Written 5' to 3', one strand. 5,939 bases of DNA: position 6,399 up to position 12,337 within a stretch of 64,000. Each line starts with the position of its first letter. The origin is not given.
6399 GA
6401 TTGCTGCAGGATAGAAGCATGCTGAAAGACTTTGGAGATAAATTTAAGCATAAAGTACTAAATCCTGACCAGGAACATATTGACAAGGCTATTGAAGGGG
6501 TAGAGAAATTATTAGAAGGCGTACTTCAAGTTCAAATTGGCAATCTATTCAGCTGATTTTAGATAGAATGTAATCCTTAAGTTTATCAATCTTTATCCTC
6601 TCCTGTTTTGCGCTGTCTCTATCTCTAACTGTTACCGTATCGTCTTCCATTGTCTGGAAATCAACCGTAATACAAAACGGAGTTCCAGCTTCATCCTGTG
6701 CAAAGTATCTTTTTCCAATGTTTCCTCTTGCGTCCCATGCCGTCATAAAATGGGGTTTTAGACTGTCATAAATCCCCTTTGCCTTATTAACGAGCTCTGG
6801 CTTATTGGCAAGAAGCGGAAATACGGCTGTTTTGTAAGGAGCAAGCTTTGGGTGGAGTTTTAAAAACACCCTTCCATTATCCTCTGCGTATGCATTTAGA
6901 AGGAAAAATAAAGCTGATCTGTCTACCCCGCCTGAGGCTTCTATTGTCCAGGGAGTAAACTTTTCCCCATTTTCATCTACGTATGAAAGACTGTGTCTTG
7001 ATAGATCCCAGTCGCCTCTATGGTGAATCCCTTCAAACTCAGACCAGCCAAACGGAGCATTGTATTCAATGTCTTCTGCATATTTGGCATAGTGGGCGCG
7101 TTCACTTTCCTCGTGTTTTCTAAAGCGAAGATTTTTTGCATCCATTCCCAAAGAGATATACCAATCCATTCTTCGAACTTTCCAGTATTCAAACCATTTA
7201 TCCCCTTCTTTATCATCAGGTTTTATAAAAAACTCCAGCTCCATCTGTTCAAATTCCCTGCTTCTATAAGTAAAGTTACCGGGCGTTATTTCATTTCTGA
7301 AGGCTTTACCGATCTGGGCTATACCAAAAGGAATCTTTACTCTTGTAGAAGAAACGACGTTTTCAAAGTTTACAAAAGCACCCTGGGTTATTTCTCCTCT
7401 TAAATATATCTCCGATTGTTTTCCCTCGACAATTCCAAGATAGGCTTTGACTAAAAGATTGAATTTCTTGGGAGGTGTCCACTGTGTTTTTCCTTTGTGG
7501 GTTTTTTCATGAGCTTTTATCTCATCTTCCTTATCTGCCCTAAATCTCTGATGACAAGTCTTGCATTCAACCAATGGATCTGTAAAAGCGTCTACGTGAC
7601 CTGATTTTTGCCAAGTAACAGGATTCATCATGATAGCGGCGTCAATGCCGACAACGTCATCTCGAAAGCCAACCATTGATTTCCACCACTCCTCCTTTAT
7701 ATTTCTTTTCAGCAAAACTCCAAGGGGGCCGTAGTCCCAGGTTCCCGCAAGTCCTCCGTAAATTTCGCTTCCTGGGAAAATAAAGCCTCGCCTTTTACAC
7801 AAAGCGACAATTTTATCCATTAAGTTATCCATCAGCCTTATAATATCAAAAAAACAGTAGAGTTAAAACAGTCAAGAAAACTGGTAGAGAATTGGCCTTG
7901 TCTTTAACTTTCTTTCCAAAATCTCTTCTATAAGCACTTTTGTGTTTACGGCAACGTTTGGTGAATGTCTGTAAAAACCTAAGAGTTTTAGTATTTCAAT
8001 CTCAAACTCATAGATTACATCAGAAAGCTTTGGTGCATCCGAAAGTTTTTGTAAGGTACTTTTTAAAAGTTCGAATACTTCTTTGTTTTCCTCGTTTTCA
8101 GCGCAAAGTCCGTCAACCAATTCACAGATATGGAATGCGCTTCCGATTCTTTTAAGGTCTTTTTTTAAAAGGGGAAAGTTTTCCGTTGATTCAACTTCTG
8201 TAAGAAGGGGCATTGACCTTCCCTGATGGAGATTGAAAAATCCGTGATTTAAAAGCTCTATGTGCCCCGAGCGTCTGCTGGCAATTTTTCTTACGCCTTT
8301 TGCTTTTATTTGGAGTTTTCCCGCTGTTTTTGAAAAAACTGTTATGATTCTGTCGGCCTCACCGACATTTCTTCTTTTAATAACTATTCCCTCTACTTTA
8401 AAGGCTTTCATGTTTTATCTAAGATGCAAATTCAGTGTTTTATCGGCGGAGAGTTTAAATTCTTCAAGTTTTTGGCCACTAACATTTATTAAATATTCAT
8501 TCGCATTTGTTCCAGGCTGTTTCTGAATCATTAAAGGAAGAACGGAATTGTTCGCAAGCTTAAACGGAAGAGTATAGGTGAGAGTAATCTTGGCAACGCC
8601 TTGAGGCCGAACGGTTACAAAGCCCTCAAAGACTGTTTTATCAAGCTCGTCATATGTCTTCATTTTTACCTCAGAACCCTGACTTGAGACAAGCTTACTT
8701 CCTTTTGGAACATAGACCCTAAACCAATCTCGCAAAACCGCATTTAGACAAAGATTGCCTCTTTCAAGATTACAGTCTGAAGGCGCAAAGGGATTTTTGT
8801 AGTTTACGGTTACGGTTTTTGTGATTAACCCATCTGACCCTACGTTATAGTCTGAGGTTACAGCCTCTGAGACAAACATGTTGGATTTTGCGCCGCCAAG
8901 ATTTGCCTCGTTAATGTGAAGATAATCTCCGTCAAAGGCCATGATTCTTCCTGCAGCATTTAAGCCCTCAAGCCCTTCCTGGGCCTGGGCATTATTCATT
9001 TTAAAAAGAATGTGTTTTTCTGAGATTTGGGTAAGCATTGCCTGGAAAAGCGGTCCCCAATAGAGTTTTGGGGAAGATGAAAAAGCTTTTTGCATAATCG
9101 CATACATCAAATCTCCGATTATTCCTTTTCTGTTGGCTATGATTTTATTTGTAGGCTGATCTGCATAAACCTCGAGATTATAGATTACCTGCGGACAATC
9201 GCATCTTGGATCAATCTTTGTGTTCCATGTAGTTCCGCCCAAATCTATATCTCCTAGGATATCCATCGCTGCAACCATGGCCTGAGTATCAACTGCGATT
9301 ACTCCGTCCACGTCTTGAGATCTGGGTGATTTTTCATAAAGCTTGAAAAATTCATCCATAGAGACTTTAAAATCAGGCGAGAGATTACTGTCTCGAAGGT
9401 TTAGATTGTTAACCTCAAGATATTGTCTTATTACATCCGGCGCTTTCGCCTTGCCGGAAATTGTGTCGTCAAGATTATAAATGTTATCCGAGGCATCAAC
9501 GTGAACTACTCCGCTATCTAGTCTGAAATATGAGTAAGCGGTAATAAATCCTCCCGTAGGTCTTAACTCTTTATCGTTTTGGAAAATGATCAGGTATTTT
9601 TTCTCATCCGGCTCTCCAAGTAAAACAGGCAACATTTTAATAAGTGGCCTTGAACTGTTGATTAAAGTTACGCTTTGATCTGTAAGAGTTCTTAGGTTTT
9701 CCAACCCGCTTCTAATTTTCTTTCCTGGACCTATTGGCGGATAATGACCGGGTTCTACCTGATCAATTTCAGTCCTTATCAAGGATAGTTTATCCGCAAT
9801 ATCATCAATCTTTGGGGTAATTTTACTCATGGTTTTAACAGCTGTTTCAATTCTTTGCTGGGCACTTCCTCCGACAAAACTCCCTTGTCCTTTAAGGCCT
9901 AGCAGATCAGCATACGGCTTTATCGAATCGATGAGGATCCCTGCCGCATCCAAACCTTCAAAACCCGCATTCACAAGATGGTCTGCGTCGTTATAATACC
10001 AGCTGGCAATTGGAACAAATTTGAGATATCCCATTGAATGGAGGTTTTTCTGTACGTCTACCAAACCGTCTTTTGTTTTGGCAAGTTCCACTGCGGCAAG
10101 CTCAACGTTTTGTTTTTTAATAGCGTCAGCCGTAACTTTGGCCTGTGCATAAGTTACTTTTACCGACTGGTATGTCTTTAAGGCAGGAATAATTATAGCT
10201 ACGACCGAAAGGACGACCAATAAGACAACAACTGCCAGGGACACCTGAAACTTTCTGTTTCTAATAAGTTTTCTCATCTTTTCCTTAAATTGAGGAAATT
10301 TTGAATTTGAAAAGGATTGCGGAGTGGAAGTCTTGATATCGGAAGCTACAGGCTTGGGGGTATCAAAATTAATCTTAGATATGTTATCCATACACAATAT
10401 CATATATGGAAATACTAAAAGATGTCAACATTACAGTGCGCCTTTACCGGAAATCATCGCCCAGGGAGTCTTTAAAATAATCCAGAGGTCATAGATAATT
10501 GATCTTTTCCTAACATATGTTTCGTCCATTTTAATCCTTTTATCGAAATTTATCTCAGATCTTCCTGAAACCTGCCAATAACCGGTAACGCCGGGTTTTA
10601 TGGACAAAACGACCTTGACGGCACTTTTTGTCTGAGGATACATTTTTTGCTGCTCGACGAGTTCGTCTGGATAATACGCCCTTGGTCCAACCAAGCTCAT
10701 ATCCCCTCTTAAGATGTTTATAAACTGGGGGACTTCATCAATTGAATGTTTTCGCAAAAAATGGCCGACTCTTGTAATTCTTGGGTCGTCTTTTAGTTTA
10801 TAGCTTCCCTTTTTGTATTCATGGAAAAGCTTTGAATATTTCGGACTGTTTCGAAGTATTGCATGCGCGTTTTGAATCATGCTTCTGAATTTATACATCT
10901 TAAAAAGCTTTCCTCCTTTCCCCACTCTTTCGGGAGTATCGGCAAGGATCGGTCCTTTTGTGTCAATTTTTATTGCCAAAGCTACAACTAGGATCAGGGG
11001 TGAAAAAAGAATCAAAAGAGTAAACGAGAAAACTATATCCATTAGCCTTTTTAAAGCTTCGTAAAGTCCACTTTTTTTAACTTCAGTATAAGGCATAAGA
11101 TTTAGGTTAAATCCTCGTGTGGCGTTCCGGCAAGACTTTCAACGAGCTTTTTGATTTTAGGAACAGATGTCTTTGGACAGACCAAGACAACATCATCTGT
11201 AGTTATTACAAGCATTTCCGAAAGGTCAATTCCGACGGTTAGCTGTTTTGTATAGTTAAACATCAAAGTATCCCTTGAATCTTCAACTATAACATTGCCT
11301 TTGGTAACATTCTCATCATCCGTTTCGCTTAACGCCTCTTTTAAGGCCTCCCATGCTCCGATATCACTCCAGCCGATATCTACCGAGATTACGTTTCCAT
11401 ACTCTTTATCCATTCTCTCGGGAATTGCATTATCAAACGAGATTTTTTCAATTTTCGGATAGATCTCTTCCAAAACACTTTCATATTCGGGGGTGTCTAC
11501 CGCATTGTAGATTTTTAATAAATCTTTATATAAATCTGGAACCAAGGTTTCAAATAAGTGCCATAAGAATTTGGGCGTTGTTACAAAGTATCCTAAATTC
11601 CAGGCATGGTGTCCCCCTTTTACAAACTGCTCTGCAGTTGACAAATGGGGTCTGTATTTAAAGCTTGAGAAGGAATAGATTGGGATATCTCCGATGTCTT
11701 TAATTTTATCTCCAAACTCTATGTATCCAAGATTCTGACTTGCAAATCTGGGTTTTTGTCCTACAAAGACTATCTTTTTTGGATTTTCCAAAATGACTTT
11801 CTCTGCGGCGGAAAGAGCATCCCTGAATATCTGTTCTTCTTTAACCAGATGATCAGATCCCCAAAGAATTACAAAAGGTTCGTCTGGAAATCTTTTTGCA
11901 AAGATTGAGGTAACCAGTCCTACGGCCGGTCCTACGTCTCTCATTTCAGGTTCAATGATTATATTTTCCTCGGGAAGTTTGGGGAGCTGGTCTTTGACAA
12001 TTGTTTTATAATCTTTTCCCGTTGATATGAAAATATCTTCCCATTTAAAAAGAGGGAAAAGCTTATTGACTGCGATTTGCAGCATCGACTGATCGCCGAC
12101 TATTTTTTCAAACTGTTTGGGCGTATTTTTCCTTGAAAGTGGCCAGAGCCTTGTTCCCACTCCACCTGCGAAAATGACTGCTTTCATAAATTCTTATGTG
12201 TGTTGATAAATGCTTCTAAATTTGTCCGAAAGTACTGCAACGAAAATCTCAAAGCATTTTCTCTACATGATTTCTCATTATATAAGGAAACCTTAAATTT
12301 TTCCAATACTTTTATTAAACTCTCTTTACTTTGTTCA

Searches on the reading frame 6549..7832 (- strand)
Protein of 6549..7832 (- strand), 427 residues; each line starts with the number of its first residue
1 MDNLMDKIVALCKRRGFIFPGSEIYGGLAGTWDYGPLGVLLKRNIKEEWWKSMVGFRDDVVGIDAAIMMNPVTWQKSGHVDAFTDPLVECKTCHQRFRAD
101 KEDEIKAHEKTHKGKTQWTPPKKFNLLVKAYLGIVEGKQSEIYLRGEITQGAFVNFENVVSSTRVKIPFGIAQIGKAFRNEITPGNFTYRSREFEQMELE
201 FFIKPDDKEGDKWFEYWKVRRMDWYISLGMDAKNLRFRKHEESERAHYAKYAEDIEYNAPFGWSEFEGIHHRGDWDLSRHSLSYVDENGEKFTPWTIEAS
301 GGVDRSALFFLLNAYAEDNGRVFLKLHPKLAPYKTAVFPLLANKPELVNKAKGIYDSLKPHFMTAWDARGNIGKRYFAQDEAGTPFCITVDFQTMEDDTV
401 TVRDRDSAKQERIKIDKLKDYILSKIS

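Call 90: search_protein_families(library=pfam, proteins=[window:6549-7832:-], max_evalue=0.00001)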
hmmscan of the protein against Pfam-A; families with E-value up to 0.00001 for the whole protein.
window:6549-7832:- (427 aa): 2 families
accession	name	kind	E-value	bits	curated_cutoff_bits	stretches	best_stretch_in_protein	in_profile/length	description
PF03129.25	HGTP_anticodon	-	1.3e-17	64.2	21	1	336-424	3-93/94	Anticodon binding domain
PF00587.30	tRNA-synt_2b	-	5.9e-10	39.9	29.3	1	139-306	8-171/179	tRNA synthetase class II core domain (G, H, P, S and T)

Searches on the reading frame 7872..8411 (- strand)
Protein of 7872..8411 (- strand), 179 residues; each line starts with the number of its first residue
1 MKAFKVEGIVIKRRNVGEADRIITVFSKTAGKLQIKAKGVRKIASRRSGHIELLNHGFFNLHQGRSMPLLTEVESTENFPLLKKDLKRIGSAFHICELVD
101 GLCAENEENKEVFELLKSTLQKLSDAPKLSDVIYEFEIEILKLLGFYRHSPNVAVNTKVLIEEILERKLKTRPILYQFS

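Call 90: search_protein_families(library=pfam, proteins=[window:7872-8411:-], max_evalue=0.00001)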
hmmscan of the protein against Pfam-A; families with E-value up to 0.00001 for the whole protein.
window:7872-8411:- (179 aa): 2 families
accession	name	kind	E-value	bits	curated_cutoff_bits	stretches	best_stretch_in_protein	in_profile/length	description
PF11967.14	RecO_N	-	4.3e-18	65.6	27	1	1-79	1-80/80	Recombination protein O N terminal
PF02565.21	RecO_C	-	2.8e-14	53.6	22.1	1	84-147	2-65/157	Recombination protein O C terminal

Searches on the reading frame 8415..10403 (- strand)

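Call 46: search_protein_families(library=pfam, proteins=[window:8415-10403:-], max_evalue=0.0001)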
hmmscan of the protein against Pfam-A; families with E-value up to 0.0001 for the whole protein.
window:8415-10403:- (662 aa): 1 family
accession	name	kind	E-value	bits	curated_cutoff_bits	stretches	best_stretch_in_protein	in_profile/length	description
PF13196.11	DUF4012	-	9.9e-22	78.4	28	1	267-392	3-129/144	Protein of unknown function (DUF4012)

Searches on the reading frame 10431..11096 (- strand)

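Call 46: search_protein_families(library=pfam, proteins=[window:10431-11096:-], max_evalue=0.0001)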
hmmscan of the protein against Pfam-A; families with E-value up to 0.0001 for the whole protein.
window:10431-11096:- (221 aa): 1 family
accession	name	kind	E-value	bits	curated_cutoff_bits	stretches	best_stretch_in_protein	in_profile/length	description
PF02397.22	Bac_transf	-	3.8e-62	209.4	27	1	16-215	1-178/179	Bacterial sugar transferase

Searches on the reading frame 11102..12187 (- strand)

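Call 46: search_protein_families(library=pfam, proteins=[window:11102-12187:-], max_evalue=0.0001)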
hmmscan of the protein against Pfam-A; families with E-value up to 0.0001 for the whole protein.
window:11102-12187:- (361 aa): 3 families
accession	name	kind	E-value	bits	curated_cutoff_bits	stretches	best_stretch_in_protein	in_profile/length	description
PF00483.29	NTP_transferase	-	1.6e-25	90.6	21.2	1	2-290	1-243/245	Nucleotidyl transferase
PF22640.1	ManC_GMP_beta-helix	-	6.5e-06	26.4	27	1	298-352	2-55/55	MannoseP isomerase/GMP-like beta-helix domain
PF12804.13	NTP_transf_3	-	8.2e-05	23.3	27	0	3-129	1-112/160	MobA-like NTP transferase domain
